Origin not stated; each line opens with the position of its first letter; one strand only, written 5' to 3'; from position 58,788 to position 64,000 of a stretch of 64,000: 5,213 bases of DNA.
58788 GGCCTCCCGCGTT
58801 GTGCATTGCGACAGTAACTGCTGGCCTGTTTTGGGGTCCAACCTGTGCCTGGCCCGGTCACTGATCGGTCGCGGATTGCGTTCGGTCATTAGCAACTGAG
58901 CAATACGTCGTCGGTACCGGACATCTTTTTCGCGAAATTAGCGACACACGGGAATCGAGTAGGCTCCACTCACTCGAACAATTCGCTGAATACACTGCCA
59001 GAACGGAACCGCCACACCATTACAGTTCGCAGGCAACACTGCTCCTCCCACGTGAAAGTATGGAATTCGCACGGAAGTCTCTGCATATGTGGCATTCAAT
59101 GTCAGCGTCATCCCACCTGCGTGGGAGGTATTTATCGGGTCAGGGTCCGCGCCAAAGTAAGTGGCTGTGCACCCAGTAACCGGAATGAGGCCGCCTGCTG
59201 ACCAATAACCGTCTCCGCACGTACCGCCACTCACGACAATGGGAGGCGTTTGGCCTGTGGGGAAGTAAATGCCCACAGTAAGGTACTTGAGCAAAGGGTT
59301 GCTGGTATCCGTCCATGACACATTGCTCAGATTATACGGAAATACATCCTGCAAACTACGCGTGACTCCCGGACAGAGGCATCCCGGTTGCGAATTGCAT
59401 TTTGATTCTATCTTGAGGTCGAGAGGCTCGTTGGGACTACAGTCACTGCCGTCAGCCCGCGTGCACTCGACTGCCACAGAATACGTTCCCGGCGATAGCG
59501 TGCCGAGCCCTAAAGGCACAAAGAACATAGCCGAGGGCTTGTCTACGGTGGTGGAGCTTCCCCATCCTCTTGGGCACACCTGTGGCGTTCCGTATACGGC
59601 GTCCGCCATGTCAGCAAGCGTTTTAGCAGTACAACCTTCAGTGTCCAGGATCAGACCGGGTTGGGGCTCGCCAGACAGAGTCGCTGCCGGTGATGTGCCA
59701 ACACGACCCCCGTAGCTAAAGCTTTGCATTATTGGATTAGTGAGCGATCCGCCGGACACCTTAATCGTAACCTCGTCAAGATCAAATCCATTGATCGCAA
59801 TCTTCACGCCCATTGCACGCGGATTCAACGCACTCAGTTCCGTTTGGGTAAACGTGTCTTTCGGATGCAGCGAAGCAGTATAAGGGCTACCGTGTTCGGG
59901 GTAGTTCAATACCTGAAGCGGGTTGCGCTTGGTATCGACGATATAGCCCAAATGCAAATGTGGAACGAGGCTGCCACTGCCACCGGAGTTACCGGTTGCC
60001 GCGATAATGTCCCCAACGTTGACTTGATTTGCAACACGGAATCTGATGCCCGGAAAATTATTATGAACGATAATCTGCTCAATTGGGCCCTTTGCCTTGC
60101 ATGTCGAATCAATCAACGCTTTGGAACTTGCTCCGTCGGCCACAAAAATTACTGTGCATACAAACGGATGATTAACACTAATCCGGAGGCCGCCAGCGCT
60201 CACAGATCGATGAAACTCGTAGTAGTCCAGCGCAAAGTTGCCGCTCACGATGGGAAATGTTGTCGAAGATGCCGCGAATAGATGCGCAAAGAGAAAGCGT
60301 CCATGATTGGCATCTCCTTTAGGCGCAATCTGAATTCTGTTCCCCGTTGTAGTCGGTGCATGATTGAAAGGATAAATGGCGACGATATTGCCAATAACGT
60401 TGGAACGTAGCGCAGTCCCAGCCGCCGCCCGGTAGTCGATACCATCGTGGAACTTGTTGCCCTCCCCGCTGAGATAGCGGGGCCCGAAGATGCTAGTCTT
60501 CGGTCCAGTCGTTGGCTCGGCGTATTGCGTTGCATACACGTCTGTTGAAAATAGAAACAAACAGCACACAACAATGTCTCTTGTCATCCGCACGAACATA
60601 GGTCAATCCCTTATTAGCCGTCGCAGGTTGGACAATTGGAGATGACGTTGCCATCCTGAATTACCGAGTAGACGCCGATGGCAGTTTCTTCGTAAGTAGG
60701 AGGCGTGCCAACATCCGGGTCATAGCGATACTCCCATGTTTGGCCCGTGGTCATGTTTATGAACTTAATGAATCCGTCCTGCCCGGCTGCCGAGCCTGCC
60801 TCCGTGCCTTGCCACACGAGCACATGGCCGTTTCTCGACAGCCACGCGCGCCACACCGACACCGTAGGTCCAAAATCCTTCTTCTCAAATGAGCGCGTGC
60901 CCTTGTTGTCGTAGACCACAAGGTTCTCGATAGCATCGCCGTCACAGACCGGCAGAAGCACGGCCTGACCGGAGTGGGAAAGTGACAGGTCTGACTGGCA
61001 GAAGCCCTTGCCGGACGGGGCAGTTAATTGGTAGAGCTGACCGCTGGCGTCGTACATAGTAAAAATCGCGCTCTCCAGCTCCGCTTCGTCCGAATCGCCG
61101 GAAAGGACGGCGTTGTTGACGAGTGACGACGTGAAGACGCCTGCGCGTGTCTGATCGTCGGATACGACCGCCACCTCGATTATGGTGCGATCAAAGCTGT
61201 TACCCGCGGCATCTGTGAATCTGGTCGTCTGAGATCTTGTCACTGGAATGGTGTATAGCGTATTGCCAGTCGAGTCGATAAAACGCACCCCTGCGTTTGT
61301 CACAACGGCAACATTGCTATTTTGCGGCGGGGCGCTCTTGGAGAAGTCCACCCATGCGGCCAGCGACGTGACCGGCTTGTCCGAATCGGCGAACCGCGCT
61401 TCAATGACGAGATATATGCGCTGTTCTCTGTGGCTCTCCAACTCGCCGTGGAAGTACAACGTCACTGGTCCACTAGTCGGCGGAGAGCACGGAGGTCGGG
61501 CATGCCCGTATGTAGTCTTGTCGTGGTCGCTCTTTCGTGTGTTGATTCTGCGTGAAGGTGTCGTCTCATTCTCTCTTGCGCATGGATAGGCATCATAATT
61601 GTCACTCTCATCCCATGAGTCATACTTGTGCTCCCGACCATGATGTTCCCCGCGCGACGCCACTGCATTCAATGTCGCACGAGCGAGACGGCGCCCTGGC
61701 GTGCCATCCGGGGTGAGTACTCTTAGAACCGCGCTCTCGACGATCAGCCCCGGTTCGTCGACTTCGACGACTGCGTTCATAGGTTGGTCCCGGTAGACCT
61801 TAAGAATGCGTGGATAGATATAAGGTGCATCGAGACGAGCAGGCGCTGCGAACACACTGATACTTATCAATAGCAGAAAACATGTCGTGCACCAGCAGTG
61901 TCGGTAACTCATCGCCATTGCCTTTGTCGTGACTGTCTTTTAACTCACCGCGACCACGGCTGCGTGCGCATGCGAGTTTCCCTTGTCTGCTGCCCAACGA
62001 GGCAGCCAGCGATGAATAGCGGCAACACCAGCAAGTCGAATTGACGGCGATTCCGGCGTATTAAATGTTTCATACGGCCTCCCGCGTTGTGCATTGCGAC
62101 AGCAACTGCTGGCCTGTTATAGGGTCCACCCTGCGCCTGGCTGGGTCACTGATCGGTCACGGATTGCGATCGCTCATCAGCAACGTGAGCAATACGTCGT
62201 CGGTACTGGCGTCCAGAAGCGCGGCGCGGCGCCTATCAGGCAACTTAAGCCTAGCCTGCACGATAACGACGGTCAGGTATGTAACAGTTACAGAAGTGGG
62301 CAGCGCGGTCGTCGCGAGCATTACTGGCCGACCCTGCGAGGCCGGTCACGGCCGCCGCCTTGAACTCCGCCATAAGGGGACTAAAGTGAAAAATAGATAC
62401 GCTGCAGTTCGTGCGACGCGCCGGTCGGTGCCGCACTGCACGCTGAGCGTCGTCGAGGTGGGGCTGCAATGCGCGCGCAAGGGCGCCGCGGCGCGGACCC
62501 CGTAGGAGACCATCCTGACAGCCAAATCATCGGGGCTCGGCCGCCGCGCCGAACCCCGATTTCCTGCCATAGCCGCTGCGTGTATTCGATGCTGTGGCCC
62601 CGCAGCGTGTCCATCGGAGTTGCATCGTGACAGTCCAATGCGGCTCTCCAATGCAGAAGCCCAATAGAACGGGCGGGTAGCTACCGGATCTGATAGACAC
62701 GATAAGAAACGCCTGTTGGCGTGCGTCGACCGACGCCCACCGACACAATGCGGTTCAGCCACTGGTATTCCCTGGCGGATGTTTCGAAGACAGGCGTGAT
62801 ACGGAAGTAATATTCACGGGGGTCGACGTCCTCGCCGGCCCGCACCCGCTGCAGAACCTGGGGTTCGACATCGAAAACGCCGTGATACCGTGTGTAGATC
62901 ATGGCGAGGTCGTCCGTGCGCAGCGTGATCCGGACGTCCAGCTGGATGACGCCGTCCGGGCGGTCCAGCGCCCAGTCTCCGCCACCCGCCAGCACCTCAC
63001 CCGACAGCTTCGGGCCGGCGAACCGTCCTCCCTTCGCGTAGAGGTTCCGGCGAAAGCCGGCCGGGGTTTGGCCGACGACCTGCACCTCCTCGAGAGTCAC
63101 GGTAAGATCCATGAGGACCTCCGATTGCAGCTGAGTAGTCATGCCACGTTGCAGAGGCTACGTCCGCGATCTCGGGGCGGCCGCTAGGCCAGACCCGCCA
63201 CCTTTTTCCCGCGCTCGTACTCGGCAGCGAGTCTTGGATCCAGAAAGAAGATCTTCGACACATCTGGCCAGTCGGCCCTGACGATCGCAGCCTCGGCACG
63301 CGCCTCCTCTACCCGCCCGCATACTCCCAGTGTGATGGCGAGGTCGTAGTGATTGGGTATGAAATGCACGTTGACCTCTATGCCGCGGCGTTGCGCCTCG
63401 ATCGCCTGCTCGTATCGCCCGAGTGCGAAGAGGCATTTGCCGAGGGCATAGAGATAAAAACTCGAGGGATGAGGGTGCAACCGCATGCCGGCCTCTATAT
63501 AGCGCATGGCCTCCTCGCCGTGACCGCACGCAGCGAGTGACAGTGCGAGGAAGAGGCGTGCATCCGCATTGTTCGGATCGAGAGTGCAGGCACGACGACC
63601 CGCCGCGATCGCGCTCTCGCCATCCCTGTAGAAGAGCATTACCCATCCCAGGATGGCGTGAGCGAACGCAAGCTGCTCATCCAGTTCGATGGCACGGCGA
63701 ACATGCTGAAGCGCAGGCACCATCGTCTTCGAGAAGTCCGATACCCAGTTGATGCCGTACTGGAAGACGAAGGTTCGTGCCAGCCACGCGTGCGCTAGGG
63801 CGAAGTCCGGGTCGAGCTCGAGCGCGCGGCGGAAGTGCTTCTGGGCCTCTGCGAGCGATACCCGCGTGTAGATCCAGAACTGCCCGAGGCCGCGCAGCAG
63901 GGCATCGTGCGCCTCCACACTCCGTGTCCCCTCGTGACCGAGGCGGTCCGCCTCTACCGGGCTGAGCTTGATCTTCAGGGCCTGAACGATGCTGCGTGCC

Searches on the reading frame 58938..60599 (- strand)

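Call 5: search_protein_families(library=pfam, proteins=[window:58938-60599:-], max_evalue=0.1)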
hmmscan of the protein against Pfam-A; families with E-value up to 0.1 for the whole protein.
window:58938-60599:- (553 aa): 1 family
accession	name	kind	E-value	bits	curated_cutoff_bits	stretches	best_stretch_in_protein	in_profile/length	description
PF01551.29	Peptidase_M23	-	2.5e-05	24.8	28.7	1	185-221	55-89/96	Peptidase family M23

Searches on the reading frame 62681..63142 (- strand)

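Call 5: search_protein_families(library=pfam, proteins=[window:62681-63142:-], max_evalue=0.1)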
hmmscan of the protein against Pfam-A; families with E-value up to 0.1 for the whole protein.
window:62681-63142:- (153 aa): 1 family
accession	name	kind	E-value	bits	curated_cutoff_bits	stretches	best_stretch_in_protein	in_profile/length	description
PF11578.13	DUF3237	-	3.5e-43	147.3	24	1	8-152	4-149/149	Protein of unknown function (DUF3237)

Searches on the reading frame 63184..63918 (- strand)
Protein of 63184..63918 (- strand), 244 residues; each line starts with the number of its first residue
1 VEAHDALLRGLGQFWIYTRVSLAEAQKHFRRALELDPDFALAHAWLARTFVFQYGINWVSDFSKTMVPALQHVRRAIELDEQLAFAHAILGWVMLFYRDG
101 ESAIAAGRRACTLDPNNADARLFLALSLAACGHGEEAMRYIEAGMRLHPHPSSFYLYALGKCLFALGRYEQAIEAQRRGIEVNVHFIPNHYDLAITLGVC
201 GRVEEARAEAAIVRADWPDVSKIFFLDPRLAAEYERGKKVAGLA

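Call 5: search_protein_families(library=pfam, proteins=[window:63184-63918:-], max_evalue=0.1)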
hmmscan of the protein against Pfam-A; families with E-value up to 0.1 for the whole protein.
window:63184-63918:- (244 aa): 19 families
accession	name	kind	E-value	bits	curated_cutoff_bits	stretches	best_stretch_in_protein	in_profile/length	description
PF13414.12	TPR_11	-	1.4e-15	57.2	26.8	2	22-48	10-36/42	TPR repeat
PF07719.23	TPR_2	-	2.3e-15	55.8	27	2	154-182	2-30/34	Tetratricopeptide repeat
PF13431.12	TPR_17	-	5.1e-14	51.7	24.4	1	29-49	2-22/34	Tetratricopeptide repeat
PF13428.12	TPR_14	-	3.3e-13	49.3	23.5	3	119-155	2-38/44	Tetratricopeptide repeat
PF14559.12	TPR_19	-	3.4e-13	50.2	25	2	99-149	6-56/68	Tetratricopeptide repeat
PF00515.34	TPR_1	-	2.6e-12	46.4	27.8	2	156-183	4-31/34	Tetratricopeptide repeat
PF13181.12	TPR_8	-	4.2e-11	42.5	25.7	1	156-183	4-31/34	Tetratricopeptide repeat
PF12895.13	ANAPC3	-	1.6e-09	38.3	27.2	1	101-175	6-78/82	Anaphase-promoting complex, cyclosome, subunit 3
PF13424.12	TPR_12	-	1.1e-07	32.4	30.1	2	157-207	7-58/77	Tetratricopeptide repeat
PF13432.12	TPR_16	-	1.6e-07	32.1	32.7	2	125-178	4-56/65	Tetratricopeptide repeat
PF23914.1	TPR_CcmH_CycH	-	1.1e-06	29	42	1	87-142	53-111/158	Cytochrome c-type biogenesis protein H TPR domain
PF24575.1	TPR_Slam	-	2.4e-06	28.3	35.2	0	152-207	46-101/104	Surface lipoprotein assembly modifier, N-terminal TPR repeats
PF14561.12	TPR_20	-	0.0049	17.6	25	1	103-139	7-43/90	Tetratricopeptide repeat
PF13174.12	TPR_6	-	0.013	16.5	26.3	0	156-175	3-22/33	Tetratricopeptide repeat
PF07721.20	TPR_4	-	0.022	15.8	27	0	190-210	4-24/26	Tetratricopeptide repeat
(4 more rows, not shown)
